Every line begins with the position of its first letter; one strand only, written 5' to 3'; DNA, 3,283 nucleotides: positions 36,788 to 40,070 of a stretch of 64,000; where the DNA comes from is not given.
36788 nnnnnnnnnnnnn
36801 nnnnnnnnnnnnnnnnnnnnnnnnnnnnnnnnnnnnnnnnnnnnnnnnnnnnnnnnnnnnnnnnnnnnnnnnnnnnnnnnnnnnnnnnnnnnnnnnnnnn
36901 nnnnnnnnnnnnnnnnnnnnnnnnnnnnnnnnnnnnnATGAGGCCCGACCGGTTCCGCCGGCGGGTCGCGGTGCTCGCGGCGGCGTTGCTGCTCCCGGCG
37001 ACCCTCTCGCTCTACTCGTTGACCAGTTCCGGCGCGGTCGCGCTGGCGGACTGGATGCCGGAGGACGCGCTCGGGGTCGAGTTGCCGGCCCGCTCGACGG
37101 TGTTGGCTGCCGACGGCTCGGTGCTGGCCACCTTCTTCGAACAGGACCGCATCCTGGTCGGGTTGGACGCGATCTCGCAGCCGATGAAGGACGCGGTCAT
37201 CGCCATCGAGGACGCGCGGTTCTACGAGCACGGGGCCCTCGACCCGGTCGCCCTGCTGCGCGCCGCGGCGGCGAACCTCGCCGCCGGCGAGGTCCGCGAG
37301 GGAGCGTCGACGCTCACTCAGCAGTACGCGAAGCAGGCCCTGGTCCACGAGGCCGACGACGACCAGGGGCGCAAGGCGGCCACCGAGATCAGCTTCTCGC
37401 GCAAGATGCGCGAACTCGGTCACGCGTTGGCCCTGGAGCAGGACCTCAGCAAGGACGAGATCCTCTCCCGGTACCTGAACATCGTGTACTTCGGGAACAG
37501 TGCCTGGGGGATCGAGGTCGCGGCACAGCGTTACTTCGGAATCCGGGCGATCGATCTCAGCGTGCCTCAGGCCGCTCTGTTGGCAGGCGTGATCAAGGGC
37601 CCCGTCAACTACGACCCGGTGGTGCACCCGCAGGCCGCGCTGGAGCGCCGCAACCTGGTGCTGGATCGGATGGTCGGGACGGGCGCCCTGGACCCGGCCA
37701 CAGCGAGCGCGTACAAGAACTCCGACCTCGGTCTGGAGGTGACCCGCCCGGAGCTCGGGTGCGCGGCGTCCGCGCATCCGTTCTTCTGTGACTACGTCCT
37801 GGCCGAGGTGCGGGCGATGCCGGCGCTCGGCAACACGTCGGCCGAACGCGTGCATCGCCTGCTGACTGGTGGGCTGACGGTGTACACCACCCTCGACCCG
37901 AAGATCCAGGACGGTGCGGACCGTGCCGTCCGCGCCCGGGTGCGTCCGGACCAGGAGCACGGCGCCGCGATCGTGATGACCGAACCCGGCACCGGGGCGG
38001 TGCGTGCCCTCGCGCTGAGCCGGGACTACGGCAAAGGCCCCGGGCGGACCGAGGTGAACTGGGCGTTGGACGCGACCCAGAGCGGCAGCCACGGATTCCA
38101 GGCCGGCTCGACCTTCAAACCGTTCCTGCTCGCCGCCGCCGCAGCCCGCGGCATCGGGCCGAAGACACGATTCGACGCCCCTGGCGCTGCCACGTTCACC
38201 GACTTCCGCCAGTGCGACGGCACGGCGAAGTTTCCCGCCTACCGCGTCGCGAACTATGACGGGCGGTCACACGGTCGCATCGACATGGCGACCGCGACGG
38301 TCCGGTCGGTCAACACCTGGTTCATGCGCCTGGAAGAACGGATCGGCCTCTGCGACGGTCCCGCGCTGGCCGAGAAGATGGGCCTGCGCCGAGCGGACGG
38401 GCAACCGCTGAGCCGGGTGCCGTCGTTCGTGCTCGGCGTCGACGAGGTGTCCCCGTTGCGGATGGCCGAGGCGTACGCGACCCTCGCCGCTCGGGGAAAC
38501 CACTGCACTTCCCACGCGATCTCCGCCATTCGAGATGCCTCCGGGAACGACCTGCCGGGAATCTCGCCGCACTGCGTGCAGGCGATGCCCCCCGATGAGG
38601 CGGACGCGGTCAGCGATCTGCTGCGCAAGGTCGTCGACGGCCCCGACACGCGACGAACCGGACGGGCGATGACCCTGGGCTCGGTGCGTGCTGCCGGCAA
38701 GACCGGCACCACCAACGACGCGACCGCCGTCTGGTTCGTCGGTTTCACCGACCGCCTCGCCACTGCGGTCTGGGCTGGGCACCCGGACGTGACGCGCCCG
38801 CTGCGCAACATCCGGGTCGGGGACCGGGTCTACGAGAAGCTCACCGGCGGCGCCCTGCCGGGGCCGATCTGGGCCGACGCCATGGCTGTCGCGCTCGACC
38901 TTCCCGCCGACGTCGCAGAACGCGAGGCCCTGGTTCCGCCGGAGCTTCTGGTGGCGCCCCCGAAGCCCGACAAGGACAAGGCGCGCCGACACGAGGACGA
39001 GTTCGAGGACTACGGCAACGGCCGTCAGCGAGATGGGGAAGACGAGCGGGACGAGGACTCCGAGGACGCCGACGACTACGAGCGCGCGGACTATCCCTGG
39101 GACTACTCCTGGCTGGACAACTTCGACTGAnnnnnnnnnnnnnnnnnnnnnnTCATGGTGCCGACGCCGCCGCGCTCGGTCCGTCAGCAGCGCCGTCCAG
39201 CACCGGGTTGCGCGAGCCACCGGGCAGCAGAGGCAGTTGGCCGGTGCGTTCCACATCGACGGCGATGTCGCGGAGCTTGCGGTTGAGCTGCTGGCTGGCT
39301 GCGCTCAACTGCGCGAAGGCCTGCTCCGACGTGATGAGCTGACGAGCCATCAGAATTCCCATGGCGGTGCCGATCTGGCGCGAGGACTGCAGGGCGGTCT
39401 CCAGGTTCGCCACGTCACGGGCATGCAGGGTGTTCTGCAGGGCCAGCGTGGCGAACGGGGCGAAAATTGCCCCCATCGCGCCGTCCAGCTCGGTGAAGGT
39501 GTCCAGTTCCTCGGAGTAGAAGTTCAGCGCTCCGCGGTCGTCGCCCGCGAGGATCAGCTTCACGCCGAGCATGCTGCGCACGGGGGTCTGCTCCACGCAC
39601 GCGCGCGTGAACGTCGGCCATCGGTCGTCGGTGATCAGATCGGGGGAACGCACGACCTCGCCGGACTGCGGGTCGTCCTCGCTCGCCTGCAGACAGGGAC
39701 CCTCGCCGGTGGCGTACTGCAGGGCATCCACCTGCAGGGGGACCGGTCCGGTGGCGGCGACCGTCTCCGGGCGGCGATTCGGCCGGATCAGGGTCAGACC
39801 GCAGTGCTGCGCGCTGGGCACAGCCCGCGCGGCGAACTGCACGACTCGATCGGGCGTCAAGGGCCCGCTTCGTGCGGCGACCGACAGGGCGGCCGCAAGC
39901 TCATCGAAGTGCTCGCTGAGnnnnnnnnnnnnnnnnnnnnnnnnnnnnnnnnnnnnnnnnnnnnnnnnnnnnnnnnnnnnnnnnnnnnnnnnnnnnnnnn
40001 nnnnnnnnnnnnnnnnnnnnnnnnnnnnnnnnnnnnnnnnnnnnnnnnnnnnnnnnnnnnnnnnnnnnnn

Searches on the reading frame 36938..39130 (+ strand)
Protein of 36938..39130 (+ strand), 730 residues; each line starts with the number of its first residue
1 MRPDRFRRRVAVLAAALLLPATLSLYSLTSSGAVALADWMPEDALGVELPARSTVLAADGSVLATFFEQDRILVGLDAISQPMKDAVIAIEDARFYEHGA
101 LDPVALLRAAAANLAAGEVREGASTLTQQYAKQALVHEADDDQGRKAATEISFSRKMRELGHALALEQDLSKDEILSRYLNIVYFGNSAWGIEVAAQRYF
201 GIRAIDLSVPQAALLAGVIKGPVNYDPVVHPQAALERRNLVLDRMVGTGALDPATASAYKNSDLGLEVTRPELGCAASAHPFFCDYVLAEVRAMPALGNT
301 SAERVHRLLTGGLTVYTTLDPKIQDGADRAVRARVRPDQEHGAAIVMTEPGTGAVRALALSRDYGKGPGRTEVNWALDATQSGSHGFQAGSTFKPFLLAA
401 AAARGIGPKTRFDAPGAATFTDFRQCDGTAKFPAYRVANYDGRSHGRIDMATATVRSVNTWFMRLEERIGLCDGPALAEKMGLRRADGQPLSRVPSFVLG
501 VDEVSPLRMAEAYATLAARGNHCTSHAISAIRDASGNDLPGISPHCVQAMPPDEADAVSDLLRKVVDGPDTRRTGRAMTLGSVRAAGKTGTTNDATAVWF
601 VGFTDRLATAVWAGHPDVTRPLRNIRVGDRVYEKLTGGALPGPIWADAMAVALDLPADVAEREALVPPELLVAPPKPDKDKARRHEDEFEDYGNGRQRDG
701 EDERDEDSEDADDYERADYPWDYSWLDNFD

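Call 26: search_protein_families(library=pfam, proteins=[window:36938-39130:+], max_evalue=0.00001)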
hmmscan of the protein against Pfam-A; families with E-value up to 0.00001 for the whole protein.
window:36938-39130:+ (730 aa): 2 families
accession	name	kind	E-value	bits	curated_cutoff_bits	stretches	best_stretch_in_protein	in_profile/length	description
PF00912.28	Transgly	-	9.3e-57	191.7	27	1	60-245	2-177/178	Transglycosylase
PF00905.27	Transpeptidase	-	6.5e-22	78.5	22.1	1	344-606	2-267/299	Penicillin binding protein transpeptidase domain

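Call 39: find_encoding_contigs(protein=window:36938-39130:+, flank=2000, max_places=3)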
Protein window:36938-39130:+ (730 aa): no gene with exactly this product is on record in the collection.

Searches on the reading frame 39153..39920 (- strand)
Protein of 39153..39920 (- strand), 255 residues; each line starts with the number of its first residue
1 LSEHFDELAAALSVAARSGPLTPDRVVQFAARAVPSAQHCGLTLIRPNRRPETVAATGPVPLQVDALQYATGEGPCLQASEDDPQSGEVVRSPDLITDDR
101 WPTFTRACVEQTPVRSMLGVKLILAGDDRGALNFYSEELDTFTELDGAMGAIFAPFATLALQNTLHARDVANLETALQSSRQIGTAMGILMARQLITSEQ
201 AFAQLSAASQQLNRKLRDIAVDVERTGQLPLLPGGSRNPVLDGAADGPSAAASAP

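Call 26: search_protein_families(library=pfam, proteins=[window:39153-39920:-], max_evalue=0.00001)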
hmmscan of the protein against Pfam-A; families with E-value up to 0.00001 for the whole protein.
window:39153-39920:- (255 aa): 2 families
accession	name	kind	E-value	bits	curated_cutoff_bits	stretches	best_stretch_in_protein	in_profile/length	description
PF03861.19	ANTAR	-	4.7e-14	52.3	27.3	1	172-223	2-53/54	ANTAR domain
PF13185.12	GAF_2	-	1.3e-09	38.9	28.6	1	24-162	9-136/136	GAF domain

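Call 48: find_homologous_proteins(query=window:39153-39920:-)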
Query window:39153-39920:- (255 aa): 486 proteins with E <= 0.001 among 4382 candidates; the best 120 are listed.
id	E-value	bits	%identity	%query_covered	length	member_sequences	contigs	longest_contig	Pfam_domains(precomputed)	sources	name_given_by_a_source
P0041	1.3e-159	547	100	100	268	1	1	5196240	PF13185.13,PF03861.20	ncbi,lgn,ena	-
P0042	2.6e-134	464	85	100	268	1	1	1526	PF13185.13,PF03861.20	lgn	-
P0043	7.2e-122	424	85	91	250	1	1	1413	PF13185.13,PF03861.20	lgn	-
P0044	8.2e-121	420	80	96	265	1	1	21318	PF13185.13,PF03861.20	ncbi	ncbi:MAG: GAF and ANTAR domain-containing protein [Sporichthyaceae bacterium]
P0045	3.2e-120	418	82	93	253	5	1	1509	PF13185.13,PF03861.20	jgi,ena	-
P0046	7.9e-120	417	83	91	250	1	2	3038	PF13185.13,PF03861.20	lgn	-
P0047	3.0e-118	412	83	91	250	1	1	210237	PF13185.13,PF03861.20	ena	-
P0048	3.3e-117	408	82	91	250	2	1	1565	PF13185.13,PF03861.20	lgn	-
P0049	6.4e-116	404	80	92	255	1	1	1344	PF13185.13,PF03861.20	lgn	-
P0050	2.1e-80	288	61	90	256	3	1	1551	PF13185.13,PF03861.20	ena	-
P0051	3.1e-79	284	61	91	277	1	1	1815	PF13185.13,PF03861.20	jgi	jgi:GAF domain-containing protein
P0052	3.1e-78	281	58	93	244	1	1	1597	PF13185.13,PF03861.20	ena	-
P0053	6.2e-78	280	57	97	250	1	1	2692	PF13185.13,PF03861.20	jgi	jgi:ANTAR domain/GAF domain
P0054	1.0e-77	279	60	90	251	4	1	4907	PF13185.13,PF03861.20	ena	-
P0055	2.8e-77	278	61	91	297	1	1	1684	PF03861.20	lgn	-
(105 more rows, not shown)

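Call 49: find_encoding_contigs(protein=P0041, flank=6000, max_places=4)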
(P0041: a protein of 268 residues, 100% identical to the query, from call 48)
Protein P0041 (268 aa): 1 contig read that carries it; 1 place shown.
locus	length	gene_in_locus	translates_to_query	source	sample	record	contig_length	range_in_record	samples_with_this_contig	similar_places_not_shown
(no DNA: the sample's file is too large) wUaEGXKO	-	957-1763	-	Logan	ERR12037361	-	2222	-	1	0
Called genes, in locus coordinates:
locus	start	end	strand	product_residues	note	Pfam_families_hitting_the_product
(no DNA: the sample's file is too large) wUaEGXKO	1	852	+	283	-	?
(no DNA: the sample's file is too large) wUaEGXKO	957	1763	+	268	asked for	PF13185:GAF_2, PF03861:ANTAR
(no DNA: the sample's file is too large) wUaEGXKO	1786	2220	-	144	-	?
